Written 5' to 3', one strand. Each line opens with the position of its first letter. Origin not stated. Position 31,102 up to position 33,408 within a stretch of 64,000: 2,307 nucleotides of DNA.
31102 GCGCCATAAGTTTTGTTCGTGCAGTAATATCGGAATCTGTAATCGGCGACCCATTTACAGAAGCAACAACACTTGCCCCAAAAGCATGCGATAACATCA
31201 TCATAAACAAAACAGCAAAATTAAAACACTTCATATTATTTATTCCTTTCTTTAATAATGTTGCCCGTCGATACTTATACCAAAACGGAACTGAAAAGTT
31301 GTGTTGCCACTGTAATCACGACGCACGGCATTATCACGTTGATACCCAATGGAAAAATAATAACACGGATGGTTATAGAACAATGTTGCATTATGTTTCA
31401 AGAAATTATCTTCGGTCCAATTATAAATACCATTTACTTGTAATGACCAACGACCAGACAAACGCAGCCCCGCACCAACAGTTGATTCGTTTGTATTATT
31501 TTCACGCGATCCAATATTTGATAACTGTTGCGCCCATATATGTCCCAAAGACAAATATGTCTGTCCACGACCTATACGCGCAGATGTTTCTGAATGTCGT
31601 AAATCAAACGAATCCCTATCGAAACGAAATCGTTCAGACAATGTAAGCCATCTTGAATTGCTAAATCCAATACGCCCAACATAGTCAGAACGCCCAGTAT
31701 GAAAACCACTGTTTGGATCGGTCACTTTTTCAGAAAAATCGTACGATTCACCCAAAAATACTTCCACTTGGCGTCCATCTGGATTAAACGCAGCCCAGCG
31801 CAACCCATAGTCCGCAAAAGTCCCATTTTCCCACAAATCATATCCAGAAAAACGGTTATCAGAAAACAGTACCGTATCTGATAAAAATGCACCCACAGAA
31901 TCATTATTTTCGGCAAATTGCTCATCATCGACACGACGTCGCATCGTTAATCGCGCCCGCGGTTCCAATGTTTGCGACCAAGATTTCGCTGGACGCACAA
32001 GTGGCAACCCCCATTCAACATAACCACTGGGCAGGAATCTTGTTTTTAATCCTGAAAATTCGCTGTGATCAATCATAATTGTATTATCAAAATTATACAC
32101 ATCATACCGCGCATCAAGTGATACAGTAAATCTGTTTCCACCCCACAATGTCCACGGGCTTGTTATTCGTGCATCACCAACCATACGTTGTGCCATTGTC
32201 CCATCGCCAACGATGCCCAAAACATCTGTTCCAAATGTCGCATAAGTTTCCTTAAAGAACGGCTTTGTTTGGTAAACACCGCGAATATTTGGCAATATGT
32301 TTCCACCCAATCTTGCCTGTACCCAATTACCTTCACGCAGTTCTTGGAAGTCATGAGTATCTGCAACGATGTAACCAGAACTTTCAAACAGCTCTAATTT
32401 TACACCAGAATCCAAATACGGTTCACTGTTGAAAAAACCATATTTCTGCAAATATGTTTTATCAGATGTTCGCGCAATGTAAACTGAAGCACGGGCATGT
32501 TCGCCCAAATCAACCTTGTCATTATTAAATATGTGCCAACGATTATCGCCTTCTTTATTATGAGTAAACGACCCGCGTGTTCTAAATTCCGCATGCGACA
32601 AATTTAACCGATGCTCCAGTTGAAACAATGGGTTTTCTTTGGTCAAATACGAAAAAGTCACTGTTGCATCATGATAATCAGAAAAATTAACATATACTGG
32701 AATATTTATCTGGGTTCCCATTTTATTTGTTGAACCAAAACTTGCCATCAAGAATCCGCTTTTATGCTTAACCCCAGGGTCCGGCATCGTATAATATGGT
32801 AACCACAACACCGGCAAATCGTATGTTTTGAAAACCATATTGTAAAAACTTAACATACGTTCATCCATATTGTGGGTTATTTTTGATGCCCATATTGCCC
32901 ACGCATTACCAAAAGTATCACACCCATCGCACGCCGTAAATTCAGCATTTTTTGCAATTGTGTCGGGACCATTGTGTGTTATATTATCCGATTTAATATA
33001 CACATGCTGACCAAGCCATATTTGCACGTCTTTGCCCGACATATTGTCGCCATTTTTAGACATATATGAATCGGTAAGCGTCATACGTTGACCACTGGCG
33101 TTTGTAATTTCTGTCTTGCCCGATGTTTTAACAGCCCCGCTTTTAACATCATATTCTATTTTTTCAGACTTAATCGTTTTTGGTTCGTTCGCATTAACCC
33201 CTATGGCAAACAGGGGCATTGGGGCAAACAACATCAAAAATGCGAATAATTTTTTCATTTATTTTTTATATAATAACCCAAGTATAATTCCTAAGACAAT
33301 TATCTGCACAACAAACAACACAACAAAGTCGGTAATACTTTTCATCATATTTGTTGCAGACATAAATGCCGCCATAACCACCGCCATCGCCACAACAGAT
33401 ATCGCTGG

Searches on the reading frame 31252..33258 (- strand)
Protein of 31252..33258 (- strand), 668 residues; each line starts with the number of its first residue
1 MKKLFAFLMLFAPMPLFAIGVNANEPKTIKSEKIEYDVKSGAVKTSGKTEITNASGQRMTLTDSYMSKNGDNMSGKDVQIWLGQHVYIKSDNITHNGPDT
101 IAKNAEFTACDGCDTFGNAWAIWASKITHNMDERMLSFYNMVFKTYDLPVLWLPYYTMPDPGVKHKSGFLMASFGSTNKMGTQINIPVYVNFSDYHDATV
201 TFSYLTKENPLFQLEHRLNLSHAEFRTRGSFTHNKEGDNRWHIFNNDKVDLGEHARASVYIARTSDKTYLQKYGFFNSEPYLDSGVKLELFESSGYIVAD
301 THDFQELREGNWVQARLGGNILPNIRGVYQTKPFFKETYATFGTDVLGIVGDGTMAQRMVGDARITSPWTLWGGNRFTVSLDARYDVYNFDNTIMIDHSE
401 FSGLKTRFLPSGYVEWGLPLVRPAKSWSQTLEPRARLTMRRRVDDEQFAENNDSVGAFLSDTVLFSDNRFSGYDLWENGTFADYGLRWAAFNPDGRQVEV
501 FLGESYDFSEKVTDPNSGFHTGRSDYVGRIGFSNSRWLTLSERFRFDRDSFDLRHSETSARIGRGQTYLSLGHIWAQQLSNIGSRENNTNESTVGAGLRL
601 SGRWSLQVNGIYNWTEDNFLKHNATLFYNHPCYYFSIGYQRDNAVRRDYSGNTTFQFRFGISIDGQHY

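Call 11: search_protein_families(library=pfam, proteins=[window:31252-33258:-], max_evalue=0.0001)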
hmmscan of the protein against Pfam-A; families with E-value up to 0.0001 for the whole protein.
window:31252-33258:- (668 aa): 2 families
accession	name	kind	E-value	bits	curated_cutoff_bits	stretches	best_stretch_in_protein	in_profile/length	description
PF04453.20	LptD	-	3.8e-44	152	22.4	1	239-604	2-384/384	LPS transport system D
PF19838.5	LptD_2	-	3.9e-06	26.3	22.5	1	140-209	7-77/464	LptD protein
